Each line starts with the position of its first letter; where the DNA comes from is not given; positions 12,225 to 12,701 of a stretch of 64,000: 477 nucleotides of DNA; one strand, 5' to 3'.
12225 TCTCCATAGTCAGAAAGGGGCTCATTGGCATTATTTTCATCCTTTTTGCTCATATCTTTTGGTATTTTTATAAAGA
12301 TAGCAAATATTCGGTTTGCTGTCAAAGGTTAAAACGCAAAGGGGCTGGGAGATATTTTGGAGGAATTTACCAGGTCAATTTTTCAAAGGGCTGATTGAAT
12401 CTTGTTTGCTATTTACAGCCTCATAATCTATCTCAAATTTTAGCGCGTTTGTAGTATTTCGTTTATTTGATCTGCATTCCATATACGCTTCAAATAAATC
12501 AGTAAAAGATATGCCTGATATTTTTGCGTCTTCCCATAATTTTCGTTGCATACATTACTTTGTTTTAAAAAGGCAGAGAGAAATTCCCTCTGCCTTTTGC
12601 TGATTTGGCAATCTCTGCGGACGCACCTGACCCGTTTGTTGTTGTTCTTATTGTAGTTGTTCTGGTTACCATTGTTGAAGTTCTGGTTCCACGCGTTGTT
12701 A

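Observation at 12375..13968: Diversity-generating retroelement with an adenine-specific TR/VR signature but only a 58-codon stub of its reverse transcriptase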

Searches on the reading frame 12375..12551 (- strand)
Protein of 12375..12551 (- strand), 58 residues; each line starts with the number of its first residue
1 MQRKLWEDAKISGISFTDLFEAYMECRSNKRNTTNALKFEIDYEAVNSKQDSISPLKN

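Call 5: search_protein_families(library=pfam, proteins=[window:12375-12551:-], max_evalue=0.1)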
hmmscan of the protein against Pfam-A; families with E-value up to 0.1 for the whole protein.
window:12375-12551:- (58 aa): 0 families

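Call 7: find_homologous_proteins(query=window:12378-12551:-, max_evalue=0.01)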
Query seq(58 aa) (58 aa): 2 proteins with E <= 0.01 among 2 candidates.
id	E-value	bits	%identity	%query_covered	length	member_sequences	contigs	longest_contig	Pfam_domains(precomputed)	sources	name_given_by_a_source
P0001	7.3e-31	121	100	100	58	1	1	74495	-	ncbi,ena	-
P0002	5.7e-21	91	98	78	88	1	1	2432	-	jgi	jgi:hypothetical protein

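Call 9: find_encoding_contigs(protein=P0002, flank=10000)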
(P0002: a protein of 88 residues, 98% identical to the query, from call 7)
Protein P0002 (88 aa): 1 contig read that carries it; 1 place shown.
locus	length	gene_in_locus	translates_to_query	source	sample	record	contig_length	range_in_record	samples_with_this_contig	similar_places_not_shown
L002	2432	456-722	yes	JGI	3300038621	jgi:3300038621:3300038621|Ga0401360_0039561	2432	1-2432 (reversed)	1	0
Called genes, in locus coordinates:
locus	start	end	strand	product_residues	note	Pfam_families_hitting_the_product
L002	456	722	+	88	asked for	-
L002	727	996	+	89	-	PF01541:GIY-YIG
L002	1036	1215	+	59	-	-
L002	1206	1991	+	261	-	PF00078:RVT_1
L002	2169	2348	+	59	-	-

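Call 10: find_encoding_contigs(protein=P0001, flank=10000)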
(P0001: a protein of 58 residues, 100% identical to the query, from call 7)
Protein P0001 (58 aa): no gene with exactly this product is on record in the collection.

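Call 18: search_protein_families(library=ncbifam, proteins=[L002:727-996:+], max_evalue=0.01)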
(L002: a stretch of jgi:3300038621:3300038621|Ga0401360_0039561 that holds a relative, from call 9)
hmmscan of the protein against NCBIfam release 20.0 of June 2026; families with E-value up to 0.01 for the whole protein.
L002:727-996:+ (89 aa): 0 families

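Call 66: search_protein_families(library=phrogs, proteins=[L002:727-996:+], max_evalue=0.01)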
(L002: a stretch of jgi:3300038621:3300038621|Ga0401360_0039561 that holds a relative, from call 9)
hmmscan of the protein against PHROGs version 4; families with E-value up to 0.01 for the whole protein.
L002:727-996:+ (89 aa): 0 families

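Call 67: search_protein_families(library=padloc, proteins=[L002:727-996:+], max_evalue=0.01)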
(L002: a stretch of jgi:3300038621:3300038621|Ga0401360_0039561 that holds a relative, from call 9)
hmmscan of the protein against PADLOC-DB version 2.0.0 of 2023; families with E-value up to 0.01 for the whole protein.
L002:727-996:+ (89 aa): 0 families
